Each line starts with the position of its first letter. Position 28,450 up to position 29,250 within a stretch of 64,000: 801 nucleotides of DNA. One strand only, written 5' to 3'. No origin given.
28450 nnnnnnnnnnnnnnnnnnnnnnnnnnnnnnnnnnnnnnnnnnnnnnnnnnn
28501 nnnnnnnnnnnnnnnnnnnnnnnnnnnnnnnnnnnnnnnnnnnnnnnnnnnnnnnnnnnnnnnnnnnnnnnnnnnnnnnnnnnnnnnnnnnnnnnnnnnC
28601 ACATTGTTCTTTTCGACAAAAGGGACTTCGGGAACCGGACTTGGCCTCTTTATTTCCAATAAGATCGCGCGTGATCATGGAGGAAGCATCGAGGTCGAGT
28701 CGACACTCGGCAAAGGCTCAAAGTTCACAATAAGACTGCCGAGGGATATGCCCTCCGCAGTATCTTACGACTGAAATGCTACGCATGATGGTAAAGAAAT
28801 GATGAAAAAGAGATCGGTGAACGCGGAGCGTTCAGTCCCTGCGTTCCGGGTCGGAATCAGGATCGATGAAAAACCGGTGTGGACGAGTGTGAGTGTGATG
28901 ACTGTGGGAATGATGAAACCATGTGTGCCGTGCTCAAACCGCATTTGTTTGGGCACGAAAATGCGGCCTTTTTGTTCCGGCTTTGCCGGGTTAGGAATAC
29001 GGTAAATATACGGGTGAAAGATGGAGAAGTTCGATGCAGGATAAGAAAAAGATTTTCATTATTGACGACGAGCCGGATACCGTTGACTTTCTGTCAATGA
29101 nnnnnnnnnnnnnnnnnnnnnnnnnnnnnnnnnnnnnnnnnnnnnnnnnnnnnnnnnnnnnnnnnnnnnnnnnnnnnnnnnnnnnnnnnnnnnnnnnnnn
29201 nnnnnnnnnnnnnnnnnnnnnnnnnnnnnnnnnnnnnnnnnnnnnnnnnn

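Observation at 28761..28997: Second repeat family with conserved hairpin; one copy donates the stop codon of the PAS histidine kinase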

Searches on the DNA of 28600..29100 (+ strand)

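Call 8: search_rna_families(source=window, start=28600, end=29100, threshold=evalue, max_evalue=10, show_alignments=3)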
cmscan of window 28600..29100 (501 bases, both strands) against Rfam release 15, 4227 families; matches with E-value up to 10: 5.
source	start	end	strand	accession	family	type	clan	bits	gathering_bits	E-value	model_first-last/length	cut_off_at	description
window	28795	28833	+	RF01140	sR20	Gene; snRNA; snoRNA; CD-box;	-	13.4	44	5.1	1-56/56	no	Small nucleolar RNA sR20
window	28956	29014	+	RF00736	mir-320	Gene; miRNA;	-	13.2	55.5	5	1-76/76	no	mir-320 microRNA precursor family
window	28936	29034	-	RF02236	asX2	Gene; sRNA;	-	13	70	7.3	1-87/87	no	Xanthomonas sRNA asX2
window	29038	29060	-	RF01952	SOX2OT_exon2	Gene; lncRNA;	-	12.2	45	3.2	45-69/69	no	SOX2 overlapping transcript exon 2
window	28795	28829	+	RF01144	sR17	Gene; snRNA; snoRNA; CD-box;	-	11.4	36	4.9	1-55/55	no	Small nucleolar RNA sR17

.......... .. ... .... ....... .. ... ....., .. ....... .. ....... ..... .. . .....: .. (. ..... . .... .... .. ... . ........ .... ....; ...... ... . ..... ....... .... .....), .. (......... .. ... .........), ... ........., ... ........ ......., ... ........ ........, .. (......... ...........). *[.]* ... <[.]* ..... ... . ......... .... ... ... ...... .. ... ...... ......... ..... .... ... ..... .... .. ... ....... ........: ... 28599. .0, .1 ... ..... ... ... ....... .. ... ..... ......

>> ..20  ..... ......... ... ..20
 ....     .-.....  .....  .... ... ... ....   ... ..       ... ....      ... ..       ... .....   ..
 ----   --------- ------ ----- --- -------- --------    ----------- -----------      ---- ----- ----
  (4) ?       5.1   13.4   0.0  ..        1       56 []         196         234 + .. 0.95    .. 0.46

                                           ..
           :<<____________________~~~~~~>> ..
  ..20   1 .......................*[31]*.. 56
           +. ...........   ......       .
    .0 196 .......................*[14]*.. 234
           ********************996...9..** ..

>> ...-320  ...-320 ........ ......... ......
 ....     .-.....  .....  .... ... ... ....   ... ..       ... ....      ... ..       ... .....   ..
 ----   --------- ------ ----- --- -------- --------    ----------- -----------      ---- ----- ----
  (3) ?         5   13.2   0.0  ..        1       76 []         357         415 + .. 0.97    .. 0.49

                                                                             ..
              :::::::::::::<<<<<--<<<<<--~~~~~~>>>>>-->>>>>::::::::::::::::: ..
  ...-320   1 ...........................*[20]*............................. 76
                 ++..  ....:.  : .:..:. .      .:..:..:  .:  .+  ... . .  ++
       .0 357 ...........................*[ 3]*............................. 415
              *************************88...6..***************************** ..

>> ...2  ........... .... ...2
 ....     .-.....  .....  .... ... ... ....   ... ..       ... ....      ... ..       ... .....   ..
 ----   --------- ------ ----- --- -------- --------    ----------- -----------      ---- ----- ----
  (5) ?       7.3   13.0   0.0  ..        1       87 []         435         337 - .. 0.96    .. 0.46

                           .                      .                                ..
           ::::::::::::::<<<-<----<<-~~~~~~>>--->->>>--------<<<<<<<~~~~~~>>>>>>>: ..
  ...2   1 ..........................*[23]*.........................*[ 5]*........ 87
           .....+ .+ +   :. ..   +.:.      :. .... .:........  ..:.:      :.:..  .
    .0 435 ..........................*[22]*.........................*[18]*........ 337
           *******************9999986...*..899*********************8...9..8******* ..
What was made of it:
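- On Known RNA family (Rfam): At E<=10 only noise appeared (sR20 at 13 bits against a threshold of 44, and similar) (call 8).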

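Call 54: search_dna_similar(query=window:28761-29000:+, collection=plasmids, mode=distant, max_evalue=0.01)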
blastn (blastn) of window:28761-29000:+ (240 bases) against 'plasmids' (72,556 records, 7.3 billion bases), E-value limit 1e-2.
No match.

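Call 55: search_dna_similar(query=window:28761-29000:+, collection=phages, mode=distant, max_evalue=0.01)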
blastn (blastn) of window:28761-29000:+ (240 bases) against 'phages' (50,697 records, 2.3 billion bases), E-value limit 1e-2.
No match.
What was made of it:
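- On BOX-like modular repeat: There was no match in the plasmid or phage collections (calls 54, 55).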

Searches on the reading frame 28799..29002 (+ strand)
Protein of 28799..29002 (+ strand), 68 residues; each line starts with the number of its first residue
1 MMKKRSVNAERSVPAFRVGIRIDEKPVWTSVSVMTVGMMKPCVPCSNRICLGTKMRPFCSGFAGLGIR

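Call 47: search_protein_representatives(protein=window:28799-29002:+)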
Query: 68 residues. Proteins with E-value up to 0.001 (for the whole library): 1; up to 1e-10: 0; up to 1e-30: 0. The best 1 are listed.
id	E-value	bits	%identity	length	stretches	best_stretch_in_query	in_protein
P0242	2.0e-04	37.3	38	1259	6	30-53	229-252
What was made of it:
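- On Small-protein gene: No homologue was found among 1.84 billion representatives (call 47).
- The 68-aa ORF across B has no credible homologue among 1.84 billion representatives (call 47). The only hit is marginal (E=2e-4), to a repeat-rich 1259-aa protein (call 47).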
